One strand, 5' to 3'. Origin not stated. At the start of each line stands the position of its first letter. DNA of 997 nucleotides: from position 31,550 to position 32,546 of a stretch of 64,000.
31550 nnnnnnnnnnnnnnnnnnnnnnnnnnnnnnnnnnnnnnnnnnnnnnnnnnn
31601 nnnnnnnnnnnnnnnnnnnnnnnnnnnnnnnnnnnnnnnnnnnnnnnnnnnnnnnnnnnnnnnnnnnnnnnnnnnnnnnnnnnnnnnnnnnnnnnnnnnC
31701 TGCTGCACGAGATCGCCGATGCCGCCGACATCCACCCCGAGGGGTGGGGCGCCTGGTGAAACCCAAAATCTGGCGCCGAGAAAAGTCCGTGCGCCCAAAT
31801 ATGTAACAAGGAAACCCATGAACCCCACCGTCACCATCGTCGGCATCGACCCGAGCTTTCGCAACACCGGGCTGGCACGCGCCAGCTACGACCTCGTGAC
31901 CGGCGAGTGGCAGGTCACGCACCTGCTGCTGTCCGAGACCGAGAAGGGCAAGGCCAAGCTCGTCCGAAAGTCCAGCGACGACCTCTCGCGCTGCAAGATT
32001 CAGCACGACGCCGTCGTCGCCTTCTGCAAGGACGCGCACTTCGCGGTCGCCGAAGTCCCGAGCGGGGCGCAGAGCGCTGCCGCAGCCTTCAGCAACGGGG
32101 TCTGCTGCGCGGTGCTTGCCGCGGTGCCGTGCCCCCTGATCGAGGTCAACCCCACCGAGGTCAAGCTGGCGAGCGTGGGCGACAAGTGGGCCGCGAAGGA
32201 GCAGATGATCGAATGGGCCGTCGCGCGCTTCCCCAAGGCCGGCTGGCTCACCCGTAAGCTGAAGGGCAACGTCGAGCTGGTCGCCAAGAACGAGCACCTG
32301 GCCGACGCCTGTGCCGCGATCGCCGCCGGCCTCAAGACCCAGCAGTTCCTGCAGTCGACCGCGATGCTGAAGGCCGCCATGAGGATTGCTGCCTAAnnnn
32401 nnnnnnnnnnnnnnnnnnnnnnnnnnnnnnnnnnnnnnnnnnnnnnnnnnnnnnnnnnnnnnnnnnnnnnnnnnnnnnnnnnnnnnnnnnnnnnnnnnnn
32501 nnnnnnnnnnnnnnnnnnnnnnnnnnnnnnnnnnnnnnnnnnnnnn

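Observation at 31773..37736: A 45-nt leader element duplicated upstream of two unrelated genes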

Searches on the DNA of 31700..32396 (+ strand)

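Call 59: build_rna_model(alignment_id=A2, structure=none)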
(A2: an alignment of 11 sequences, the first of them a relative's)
Model R1 built from alignment A2 (11 sequences, 57 columns); structure: none (sequence only).
model positions 57; base pairs 0; branch points 0; effective number of sequences 11; information 0.754 bits per position. No base pairs: searches with it score sequence only.

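Call 60: search_with_rna_model(model_id=R1, sources=[window, L024, L025, L026, L028, L029, L031, L184, L217, L218, L219, L151], max_evalue=10, show_alignments=0)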
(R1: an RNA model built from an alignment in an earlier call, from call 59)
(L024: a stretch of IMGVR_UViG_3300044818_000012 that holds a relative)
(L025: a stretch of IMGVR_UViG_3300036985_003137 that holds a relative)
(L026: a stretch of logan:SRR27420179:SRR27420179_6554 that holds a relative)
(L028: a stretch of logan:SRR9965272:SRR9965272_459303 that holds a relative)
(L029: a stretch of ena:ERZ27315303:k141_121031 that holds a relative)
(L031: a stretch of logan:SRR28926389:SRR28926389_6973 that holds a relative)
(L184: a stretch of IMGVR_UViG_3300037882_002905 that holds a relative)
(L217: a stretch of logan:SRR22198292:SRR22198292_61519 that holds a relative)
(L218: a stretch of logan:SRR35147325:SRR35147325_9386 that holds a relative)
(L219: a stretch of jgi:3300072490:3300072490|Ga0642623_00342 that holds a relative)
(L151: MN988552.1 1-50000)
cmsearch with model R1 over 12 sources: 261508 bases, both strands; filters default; matches with E-value up to 10: 12.
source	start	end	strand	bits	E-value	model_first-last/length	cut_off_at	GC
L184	1011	1062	+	45.1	1.4e-12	2-54/57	-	0.42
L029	9922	9976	+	44.2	2.8e-12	2-56/57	-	0.38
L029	18566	18618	+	44.2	2.9e-12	3-55/57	-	0.43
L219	14293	14343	+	43.2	5.8e-12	3-53/57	-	0.57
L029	5615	5666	+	43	6.7e-12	4-56/57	-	0.5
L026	19715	19766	+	40.7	3.6e-11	4-55/57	-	0.54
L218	18159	18211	+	39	1.2e-10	3-55/57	-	0.53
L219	9952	10002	+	38.9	1.3e-10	4-54/57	-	0.61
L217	10661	10712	+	37.8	2.8e-10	2-54/57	-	0.46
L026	9553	9604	+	35.4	1.6e-09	5-56/57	-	0.48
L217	20055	20105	+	34.7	2.7e-09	4-55/57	-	0.39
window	31767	31790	+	15.6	0.003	3-26/57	-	0.54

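Call 61: search_with_rna_model(model_id=R1, source=window, filters=off, max_evalue=10, show_alignments=4)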
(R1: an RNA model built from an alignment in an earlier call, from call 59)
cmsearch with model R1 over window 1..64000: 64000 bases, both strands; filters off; matches with E-value up to 10: 18.
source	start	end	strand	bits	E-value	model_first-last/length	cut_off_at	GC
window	31767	31790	+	15.6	0.00073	3-26/57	-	0.54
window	37686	37708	+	10.3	0.035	3-25/57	-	0.61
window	25878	25896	+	7.4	0.28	27-45/57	-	0.32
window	42132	42146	-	6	0.78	8-22/57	-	0.6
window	11179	11196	+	5.8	0.89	28-45/57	-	0.39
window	27384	27419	+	5.1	1.5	10-45/57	-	0.53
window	37687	37698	-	4.1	3.2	6-17/57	-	0.67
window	40626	40638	+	3.7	4.1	5-17/57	-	0.69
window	52241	52260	-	3.7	4.2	8-31/57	-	0.55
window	6348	6359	+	3.7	4.2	34-45/57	-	0.5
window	7610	7625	+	3.5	4.8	2-17/57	-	0.56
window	54881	54907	-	3.5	4.8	5-32/57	-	0.59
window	5237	5252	+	3.4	5.3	30-45/57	-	0.38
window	24149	24163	+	3.3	5.6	3-17/57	-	0.6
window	48278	48292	-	3.2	5.7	3-17/57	-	0.8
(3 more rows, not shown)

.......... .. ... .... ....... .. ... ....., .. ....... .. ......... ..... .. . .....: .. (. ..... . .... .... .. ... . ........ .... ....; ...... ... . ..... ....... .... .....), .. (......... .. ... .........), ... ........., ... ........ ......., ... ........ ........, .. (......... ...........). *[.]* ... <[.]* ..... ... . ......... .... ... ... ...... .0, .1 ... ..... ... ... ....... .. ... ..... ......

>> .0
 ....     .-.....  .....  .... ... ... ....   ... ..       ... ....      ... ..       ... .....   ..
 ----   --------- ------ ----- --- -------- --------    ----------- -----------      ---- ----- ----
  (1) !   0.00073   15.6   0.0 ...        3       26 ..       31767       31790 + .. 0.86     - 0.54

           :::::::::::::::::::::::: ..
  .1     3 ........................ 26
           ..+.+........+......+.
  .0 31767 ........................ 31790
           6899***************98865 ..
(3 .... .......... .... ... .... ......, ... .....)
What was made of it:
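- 31772..31787 (+): E1 upstream box, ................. It is homologous to the family box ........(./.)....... This is the best hit in the window (call 61).
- On Intergenic cassette of the related ~110-kb phages (defined here from L026, L029, L184, L217, L218, L219): These are the top two hits in the window (call 61).
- Model positions 27-45 match the window's TATAAT promoters at 25878-25896 and 27384-27419 (call 61).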

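Call 79: search_with_rna_model(model_id=R1, sources=[L229, L230, L231, L232, L233, L223, L024, L025], max_evalue=1, show_alignments=6)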
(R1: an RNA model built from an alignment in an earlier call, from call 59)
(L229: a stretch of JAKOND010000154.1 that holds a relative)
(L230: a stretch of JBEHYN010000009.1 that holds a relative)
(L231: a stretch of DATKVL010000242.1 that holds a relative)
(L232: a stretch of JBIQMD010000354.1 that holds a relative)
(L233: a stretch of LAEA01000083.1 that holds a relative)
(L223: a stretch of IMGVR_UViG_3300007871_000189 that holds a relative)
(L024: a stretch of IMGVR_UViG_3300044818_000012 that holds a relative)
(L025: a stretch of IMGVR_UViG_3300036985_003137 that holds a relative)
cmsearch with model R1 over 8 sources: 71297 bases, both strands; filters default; matches with E-value up to 1: 0.
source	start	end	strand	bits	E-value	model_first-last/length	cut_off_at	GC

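Call 87: search_rna_families(sources=[L026, L029, L217, L218, L219, L184], threshold=gathering)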
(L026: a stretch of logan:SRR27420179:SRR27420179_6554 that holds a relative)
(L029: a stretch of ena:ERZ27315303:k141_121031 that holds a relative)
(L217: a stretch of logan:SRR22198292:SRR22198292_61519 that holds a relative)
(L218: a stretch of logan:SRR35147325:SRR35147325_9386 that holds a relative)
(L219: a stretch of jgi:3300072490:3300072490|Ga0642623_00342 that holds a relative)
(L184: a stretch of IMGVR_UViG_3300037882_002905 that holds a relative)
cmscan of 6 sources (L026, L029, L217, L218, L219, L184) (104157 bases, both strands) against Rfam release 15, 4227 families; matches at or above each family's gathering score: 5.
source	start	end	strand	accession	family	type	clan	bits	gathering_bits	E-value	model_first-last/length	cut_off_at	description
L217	14060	14132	+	RF00005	tRNA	Gene; tRNA;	CL00001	68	29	1.8e-12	1-71/71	no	tRNA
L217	14145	14225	+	RF00005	tRNA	Gene; tRNA;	CL00001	50.8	29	9.9e-08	1-71/71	no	tRNA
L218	15852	15925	+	RF00005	tRNA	Gene; tRNA;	CL00001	48.9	29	3.3e-07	1-71/71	no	tRNA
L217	14487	14556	+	RF00005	tRNA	Gene; tRNA;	CL00001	45.6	29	2.7e-06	1-71/71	no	tRNA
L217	14240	14305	+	RF00005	tRNA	Gene; tRNA;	CL00001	33.4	29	0.0059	1-71/71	no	tRNA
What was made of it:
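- On Any curated RNA family (Rfam 15): Relatives give tRNAs only (call 87).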

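Call 88: search_rna_families(source=window, start=31700, end=31900, threshold=evalue, max_evalue=5)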
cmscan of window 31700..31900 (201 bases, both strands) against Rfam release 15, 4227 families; matches with E-value up to 5: 1.
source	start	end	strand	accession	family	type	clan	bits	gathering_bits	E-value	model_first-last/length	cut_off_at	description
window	31700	31759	-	RF02082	STnc540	Gene; sRNA;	-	11.3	38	4.2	1-64/202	3'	Enterobacterial sRNA STnc540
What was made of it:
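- On Any curated RNA family (Rfam 15): Only a chance-level hit at E 4.2 near E1 (call 88).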
